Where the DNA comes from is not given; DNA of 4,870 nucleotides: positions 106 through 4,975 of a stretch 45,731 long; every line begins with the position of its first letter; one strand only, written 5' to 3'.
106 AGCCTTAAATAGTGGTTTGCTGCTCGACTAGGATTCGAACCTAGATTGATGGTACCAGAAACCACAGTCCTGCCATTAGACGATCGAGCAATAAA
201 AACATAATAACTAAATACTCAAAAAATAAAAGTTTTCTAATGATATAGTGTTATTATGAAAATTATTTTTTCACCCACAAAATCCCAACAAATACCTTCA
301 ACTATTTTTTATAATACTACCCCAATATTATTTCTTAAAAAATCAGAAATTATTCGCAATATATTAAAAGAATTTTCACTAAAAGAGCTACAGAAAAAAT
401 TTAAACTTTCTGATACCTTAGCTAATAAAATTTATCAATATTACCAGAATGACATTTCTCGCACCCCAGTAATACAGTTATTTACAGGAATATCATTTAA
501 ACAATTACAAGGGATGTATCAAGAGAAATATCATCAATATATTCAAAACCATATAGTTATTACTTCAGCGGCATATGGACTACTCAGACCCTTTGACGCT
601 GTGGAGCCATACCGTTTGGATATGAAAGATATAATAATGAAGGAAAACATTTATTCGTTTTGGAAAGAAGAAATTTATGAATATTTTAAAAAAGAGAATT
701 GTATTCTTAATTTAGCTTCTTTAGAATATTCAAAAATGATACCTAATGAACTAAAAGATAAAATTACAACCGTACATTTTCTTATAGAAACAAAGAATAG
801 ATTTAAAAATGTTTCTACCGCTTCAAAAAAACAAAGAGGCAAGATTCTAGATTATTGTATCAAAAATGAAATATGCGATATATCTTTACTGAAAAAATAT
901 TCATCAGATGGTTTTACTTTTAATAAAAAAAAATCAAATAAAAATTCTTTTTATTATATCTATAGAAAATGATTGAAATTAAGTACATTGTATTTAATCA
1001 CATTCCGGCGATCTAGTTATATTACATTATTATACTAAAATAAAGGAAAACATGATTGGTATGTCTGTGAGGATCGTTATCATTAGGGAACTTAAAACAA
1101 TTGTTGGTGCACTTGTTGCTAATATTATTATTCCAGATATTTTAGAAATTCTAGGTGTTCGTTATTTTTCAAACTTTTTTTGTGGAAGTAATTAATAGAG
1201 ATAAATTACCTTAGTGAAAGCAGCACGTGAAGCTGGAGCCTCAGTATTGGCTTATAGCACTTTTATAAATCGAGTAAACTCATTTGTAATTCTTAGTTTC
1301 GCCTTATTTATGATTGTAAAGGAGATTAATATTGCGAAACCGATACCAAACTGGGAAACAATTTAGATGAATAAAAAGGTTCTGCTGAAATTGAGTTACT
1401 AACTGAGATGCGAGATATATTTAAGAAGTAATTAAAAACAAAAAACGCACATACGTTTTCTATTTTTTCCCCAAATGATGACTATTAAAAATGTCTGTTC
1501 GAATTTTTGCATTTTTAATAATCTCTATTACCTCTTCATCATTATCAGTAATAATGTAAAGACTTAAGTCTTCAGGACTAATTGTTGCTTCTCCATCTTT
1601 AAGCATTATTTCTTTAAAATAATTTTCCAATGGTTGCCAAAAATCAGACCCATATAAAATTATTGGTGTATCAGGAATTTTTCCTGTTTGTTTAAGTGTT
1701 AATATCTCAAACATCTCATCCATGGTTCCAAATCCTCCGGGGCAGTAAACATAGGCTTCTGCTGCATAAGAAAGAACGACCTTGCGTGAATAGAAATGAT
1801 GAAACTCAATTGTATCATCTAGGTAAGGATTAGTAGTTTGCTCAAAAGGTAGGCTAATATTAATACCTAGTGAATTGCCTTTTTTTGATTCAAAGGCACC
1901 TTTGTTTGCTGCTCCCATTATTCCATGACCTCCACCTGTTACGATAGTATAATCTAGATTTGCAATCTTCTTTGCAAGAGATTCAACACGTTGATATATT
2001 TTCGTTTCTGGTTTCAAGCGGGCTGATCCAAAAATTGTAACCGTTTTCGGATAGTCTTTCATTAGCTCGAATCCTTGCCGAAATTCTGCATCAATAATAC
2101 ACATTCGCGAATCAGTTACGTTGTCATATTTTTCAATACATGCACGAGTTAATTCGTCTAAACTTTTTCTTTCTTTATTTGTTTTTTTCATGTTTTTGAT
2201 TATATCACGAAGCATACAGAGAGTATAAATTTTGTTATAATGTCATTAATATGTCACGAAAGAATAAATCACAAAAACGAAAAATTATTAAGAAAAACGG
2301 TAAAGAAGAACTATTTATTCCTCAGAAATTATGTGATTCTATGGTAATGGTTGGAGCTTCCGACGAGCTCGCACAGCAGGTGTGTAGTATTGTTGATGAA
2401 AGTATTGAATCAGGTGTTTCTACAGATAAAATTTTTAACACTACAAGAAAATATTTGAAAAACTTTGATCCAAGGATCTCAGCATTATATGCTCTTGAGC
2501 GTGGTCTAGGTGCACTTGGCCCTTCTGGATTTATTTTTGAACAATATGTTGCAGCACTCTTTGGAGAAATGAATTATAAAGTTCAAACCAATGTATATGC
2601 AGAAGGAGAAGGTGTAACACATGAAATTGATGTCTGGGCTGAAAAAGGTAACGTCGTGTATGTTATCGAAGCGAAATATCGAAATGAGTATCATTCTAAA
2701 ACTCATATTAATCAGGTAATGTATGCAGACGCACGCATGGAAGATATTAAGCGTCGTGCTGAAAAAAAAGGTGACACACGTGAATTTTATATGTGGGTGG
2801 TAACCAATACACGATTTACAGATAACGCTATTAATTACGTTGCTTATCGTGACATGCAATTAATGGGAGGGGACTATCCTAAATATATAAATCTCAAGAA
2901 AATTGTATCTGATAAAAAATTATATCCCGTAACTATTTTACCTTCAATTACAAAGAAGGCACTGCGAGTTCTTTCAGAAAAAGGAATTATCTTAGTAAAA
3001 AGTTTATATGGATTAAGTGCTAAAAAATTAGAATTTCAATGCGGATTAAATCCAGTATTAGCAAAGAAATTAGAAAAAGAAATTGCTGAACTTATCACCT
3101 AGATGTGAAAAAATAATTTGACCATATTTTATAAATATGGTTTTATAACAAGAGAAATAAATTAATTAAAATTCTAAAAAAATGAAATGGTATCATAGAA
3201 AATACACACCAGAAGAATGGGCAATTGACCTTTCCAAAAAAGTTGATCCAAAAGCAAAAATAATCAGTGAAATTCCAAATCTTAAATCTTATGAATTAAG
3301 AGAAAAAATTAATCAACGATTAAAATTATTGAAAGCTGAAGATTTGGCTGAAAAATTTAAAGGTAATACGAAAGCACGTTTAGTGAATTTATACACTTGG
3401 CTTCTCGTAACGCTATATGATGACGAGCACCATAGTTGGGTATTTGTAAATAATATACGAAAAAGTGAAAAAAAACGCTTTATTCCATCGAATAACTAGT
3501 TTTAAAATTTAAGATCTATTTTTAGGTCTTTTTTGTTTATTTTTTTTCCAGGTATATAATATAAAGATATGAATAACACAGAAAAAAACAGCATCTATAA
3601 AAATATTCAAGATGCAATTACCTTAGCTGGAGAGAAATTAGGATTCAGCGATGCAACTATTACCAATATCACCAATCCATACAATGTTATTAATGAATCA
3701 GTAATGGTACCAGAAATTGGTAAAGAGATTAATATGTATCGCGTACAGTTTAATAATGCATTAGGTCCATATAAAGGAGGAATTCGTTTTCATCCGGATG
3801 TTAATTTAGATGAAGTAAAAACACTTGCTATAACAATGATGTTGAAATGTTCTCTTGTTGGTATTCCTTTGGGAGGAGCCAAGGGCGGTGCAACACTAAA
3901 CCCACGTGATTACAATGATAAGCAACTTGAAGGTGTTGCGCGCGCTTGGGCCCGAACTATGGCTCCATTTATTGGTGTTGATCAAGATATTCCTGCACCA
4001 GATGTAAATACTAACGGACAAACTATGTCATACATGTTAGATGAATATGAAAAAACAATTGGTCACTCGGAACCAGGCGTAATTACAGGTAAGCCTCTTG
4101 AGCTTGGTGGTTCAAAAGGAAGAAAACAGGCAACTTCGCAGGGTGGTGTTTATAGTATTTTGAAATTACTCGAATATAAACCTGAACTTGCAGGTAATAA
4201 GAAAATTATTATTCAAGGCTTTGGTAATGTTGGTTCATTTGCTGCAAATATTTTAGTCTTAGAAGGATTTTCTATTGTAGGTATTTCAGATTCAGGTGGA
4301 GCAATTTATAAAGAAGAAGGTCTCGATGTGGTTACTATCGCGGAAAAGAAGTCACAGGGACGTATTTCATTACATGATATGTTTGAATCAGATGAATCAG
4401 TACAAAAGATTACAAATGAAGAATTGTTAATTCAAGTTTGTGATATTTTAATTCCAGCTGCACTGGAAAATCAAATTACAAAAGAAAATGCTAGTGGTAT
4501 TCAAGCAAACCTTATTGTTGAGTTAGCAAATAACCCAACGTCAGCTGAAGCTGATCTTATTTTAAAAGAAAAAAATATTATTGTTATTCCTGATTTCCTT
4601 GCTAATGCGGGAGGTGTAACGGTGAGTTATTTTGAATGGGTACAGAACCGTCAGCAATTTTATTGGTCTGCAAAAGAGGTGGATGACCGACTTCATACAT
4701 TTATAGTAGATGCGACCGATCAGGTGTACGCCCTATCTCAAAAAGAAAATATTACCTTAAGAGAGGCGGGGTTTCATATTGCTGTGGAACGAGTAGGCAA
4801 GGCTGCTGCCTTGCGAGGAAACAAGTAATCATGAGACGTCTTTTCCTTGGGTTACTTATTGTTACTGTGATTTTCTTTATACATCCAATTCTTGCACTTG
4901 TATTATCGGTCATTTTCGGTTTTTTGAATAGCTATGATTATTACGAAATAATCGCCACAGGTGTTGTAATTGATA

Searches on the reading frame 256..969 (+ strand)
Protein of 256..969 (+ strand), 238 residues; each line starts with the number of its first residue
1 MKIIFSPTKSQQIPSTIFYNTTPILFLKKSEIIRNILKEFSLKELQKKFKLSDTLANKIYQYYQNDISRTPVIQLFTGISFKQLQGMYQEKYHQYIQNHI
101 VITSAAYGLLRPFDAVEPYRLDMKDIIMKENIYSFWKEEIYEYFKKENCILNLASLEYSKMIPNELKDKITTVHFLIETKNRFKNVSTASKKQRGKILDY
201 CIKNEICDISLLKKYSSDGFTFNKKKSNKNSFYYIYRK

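Call 9: search_protein_families(library=pfam, proteins=[window:256-969:+], max_evalue=0.00001)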
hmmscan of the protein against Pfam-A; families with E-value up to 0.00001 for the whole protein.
window:256-969:+ (238 aa): 2 families
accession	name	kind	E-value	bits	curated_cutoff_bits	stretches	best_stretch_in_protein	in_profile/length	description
PF03883.20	H2O2_YaaD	-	1.4e-56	192.1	29.6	1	1-225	1-235/236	Peroxide stress protein YaaA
PF21818.3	DUF6884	-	9.8e-07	29.4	30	1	69-174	14-118/135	Family of unknown function (DUF6884)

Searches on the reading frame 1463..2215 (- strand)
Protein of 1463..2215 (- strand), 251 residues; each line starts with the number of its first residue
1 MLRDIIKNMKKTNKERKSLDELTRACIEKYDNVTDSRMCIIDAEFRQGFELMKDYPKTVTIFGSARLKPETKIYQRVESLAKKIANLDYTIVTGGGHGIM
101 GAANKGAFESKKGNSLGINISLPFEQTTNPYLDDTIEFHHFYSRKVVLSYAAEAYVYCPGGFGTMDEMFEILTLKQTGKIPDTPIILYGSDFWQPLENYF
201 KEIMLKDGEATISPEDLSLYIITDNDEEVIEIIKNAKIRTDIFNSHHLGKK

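Call 9: search_protein_families(library=pfam, proteins=[window:1463-2215:-], max_evalue=0.00001)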
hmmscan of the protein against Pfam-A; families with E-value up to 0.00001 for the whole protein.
window:1463-2215:- (251 aa): 2 families
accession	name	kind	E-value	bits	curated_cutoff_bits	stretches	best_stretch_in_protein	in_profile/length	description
PF03641.19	Lysine_decarbox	-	2.2e-30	105.9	27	1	100-231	1-129/131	Possible lysine decarboxylase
PF18306.6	LDcluster4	-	2e-13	50.7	26.3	1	58-170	3-112/151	SLOG cluster4 family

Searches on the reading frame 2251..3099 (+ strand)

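Call 9: search_protein_families(library=pfam, proteins=[window:2251-3099:+], max_evalue=0.00001)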
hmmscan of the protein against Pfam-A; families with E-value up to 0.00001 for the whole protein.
window:2251-3099:+ (283 aa): 1 family
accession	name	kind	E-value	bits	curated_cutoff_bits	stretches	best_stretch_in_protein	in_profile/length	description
PF04471.18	Mrr_cat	-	2.9e-07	31.1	21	1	93-208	6-109/115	Restriction endonuclease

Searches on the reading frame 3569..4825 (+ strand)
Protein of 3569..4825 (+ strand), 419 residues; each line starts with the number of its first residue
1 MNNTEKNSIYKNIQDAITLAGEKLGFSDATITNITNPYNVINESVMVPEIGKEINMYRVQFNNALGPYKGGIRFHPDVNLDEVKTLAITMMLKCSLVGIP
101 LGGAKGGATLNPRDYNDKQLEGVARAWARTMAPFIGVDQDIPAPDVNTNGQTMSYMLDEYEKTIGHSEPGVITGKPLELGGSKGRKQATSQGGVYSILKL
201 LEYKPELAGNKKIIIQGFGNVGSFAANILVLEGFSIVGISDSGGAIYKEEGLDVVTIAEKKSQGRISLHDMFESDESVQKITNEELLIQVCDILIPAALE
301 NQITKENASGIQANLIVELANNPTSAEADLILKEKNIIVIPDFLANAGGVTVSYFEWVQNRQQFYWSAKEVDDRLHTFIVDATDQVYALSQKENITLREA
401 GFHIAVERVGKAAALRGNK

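Call 9: search_protein_families(library=pfam, proteins=[window:3569-4825:+], max_evalue=0.00001)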
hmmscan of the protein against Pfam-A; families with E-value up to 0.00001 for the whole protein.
window:3569-4825:+ (419 aa): 2 families
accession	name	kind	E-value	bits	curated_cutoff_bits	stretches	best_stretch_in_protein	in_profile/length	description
PF00208.27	ELFV_dehydrog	-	1.7e-72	244.4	23.4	1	180-417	1-241/241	Glutamate/Leucine/Phenylalanine/Valine dehydrogenase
PF02812.23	ELFV_dehydrog_N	-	4.6e-43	146.5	25.3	1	54-162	21-129/129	Glu/Leu/Phe/Val dehydrogenase, dimerisation domain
